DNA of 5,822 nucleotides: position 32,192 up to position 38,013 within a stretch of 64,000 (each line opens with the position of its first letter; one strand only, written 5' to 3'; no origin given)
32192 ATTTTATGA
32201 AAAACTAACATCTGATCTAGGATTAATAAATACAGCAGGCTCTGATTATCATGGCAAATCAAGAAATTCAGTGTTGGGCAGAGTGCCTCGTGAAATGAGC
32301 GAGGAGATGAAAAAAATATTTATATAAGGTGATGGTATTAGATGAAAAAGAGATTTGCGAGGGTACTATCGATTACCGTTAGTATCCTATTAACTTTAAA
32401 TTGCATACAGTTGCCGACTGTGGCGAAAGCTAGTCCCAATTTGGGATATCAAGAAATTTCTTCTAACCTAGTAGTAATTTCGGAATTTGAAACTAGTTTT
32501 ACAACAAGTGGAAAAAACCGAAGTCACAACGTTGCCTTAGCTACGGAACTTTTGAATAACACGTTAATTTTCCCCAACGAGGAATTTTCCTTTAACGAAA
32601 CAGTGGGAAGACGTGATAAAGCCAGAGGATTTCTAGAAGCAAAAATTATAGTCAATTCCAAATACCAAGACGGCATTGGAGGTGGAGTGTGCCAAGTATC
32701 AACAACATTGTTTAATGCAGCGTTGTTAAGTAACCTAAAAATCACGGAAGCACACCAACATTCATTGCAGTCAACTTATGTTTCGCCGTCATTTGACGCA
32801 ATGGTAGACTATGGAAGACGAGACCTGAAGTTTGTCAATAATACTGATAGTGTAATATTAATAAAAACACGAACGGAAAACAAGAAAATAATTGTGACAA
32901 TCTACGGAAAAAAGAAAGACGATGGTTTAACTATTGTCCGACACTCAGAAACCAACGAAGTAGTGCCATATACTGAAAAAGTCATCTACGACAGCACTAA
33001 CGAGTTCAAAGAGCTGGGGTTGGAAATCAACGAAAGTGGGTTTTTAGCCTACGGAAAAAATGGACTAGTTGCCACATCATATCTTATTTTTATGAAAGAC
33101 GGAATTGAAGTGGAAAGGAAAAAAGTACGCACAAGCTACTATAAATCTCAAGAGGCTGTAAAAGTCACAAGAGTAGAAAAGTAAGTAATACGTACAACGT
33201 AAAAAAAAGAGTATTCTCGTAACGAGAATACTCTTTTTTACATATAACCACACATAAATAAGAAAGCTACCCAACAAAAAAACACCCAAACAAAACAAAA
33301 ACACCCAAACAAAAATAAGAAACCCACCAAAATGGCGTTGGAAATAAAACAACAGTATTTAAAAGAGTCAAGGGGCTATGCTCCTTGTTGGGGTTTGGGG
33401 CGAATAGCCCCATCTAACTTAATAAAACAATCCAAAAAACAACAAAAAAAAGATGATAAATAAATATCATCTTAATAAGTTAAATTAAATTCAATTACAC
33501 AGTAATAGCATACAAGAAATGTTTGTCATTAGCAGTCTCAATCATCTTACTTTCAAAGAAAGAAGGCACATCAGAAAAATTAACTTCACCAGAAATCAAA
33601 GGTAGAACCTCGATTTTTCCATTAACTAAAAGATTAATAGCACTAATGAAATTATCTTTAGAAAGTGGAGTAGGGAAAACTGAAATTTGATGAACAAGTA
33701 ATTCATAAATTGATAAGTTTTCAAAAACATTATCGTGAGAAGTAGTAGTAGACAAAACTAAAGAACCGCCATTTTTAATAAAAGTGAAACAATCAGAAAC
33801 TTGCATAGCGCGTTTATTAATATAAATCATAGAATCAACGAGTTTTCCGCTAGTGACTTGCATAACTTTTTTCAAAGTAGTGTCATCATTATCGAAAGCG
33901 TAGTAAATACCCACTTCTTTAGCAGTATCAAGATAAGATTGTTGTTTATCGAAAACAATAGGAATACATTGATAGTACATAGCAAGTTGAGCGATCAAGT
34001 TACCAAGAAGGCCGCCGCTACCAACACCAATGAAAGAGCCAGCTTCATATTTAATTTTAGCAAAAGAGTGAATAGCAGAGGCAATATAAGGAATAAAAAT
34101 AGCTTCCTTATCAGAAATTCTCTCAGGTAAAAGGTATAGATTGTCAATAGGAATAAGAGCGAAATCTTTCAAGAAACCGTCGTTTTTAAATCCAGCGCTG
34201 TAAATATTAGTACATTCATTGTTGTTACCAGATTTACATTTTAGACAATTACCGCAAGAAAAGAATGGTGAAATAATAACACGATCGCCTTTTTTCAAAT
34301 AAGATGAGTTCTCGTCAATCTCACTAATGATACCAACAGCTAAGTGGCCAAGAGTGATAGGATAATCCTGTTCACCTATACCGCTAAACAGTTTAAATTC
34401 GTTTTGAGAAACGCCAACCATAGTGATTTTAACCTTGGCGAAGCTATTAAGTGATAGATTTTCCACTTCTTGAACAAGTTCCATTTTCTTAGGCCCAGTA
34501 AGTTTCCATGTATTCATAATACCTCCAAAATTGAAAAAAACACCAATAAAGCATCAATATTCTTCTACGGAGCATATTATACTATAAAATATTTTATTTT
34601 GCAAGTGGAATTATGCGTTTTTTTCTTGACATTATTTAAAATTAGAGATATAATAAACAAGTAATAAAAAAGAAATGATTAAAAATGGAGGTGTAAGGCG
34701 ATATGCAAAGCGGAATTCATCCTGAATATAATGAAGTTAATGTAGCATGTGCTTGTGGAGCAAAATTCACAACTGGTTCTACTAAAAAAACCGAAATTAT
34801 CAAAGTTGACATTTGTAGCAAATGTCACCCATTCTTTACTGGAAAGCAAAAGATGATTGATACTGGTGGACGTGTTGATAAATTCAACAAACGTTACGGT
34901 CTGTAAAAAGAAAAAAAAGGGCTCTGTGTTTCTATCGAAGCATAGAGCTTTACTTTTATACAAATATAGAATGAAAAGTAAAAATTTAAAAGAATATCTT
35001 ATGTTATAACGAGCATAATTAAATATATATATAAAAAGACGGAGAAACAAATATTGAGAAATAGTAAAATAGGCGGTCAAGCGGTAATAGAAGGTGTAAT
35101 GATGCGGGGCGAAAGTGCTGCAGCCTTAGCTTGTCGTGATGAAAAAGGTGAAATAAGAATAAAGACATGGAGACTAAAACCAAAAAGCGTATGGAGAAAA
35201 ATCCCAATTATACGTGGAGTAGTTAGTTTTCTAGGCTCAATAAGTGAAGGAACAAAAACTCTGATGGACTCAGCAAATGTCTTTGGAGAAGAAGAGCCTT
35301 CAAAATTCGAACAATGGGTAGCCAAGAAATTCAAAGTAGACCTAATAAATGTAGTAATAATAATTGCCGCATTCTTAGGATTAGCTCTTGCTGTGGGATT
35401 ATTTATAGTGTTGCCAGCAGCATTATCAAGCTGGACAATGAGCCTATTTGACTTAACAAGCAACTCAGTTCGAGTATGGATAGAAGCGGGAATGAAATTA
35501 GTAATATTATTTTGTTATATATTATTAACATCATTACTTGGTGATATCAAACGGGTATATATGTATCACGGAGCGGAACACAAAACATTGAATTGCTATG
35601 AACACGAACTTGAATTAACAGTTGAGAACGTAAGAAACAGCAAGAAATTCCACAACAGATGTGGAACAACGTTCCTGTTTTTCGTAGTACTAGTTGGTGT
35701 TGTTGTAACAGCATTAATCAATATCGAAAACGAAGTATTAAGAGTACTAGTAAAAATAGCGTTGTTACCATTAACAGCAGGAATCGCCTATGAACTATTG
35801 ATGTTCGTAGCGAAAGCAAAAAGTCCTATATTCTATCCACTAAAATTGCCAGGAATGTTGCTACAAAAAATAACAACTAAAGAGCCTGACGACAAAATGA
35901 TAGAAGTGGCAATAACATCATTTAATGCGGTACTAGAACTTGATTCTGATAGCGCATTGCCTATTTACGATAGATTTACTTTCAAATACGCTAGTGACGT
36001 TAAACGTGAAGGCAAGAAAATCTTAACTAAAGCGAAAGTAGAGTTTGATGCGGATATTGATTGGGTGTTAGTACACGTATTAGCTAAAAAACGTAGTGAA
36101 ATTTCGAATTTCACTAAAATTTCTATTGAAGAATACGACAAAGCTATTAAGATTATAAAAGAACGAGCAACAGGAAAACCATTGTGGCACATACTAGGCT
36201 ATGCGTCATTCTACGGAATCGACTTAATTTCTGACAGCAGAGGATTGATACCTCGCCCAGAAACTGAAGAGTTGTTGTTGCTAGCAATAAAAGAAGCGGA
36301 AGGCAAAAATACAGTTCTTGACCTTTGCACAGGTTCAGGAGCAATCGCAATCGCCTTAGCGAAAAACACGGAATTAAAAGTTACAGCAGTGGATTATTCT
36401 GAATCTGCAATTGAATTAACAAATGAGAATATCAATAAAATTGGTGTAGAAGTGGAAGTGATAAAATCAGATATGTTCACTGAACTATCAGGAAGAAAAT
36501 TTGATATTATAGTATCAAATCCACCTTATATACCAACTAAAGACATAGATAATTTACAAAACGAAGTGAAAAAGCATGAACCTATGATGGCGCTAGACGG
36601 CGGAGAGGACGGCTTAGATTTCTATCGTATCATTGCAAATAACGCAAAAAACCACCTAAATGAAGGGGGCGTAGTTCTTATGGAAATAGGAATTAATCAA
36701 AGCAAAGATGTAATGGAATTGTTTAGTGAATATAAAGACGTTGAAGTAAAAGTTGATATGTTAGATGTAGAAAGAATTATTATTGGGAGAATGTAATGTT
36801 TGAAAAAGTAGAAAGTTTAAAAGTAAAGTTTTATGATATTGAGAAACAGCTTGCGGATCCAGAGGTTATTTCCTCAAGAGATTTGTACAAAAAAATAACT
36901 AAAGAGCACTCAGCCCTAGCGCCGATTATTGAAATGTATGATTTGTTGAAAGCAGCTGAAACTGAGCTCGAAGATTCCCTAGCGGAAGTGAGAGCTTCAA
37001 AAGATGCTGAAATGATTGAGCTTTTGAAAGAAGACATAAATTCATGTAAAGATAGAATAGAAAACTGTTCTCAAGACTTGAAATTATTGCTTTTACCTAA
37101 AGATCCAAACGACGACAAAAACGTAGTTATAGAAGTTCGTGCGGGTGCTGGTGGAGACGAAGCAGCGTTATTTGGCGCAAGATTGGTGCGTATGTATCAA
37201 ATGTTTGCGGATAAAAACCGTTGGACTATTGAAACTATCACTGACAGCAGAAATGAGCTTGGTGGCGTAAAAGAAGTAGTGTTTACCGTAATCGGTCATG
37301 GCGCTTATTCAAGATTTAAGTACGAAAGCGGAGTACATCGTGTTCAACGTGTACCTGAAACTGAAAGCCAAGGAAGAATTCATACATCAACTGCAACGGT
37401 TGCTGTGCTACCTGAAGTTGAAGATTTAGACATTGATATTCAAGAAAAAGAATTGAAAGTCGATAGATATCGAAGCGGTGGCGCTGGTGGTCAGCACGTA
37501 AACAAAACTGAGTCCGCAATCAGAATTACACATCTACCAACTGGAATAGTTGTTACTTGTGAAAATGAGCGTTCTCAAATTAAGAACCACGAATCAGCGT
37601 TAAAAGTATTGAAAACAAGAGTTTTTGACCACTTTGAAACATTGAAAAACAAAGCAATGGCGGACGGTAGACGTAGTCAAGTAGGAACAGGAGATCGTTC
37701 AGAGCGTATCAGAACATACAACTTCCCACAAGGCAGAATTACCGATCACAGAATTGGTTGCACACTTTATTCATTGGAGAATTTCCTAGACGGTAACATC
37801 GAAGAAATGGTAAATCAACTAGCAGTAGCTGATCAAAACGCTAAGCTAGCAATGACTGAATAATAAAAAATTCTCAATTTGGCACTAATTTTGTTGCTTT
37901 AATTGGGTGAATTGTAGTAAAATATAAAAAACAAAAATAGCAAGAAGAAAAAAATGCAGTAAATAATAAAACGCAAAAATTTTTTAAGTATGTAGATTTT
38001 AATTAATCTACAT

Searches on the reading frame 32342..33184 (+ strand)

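Call 25: search_protein_families(library=pfam, proteins=[window:32342-33184:+], max_evalue=0.00001)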
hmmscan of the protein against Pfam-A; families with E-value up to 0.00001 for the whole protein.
window:32342-33184:+ (280 aa): 1 family
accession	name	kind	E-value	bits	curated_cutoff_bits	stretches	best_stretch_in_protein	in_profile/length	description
PF04294.18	VanW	-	3.6e-48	162.8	27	1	59-188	1-130/130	VanW like protein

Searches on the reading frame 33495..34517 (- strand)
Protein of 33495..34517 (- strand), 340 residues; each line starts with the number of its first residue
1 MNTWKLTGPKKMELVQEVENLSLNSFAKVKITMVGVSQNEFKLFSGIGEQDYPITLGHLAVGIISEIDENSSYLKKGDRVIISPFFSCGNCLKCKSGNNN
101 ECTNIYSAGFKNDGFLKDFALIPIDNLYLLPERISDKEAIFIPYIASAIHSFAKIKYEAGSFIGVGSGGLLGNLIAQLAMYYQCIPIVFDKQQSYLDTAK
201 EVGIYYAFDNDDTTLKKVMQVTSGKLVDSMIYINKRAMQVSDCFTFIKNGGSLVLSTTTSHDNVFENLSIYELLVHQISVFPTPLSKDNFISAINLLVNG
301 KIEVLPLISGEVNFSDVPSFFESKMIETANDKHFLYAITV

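Call 26: search_protein_families(library=pfam, proteins=[window:33495-34517:-], max_evalue=0.00001)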
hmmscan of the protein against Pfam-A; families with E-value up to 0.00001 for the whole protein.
window:33495-34517:- (340 aa): 2 families
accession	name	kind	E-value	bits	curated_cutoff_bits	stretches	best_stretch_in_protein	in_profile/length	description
PF08240.17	ADH_N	-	1.7e-18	67.2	23.5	1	28-132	6-104/104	Alcohol dehydrogenase GroES-like domain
PF00107.32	ADH_zinc_N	-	6e-09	36.4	31.8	1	171-297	2-127/129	Zinc-binding dehydrogenase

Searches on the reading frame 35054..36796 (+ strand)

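Call 26: search_protein_families(library=pfam, proteins=[window:35054-36796:+], max_evalue=0.00001)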
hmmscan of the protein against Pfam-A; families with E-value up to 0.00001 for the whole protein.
window:35054-36796:+ (580 aa): 11 families
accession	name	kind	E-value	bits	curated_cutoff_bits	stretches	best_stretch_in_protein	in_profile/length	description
PF07136.16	DUF1385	-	8.8e-77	257.9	22.1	1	50-295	1-226/227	Protein of unknown function (DUF1385)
PF05175.20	MTS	-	7.8e-18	65.1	23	1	406-497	21-113/170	Methyltransferase small domain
PF13649.12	Methyltransf_25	-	2e-12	48.1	27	1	421-507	1-91/97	Methyltransferase domain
PF13847.12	Methyltransf_31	-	6.2e-12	45.9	27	1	417-543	3-109/145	Methyltransferase domain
PF06325.19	PrmA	-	2.4e-10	40.8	22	1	415-489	159-233/296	Ribosomal protein L11 methyltransferase (PrmA)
PF03602.21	Cons_hypoth95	-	1.5e-09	38.2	24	1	417-509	41-140/182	Conserved hypothetical protein 95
PF08241.18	Methyltransf_11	-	2e-06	28.7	21.2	1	422-489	1-67/95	Methyltransferase domain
PF07669.17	Eco57I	-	3.6e-06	27.6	25.3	1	455-542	51-131/171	Eco57I restriction-modification methylase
PF02475.24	TRM5-TYW2_MTfase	-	5.4e-06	26.9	28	0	414-507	33-129/164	TRM5/TYW2 methyltransferase domain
PF08242.18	Methyltransf_12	-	6.2e-06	27.3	30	0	422-489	1-72/98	Methyltransferase domain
PF01170.24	UPF0020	-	6.8e-06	26.3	22.3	0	436-492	72-131/197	RMKL-like, methyltransferase domain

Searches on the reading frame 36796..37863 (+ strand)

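Call 26: search_protein_families(library=pfam, proteins=[window:36796-37863:+], max_evalue=0.00001)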
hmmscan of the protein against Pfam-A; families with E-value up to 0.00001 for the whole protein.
window:36796-37863:+ (355 aa): 2 families
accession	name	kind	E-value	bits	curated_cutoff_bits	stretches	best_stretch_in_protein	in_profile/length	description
PF03462.23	PCRF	-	2.1e-69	233.7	24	1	9-202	2-194/194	PCRF domain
PF00472.26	RF-1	-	1.4e-40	138.3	35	1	210-319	2-116/116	RF-1 domain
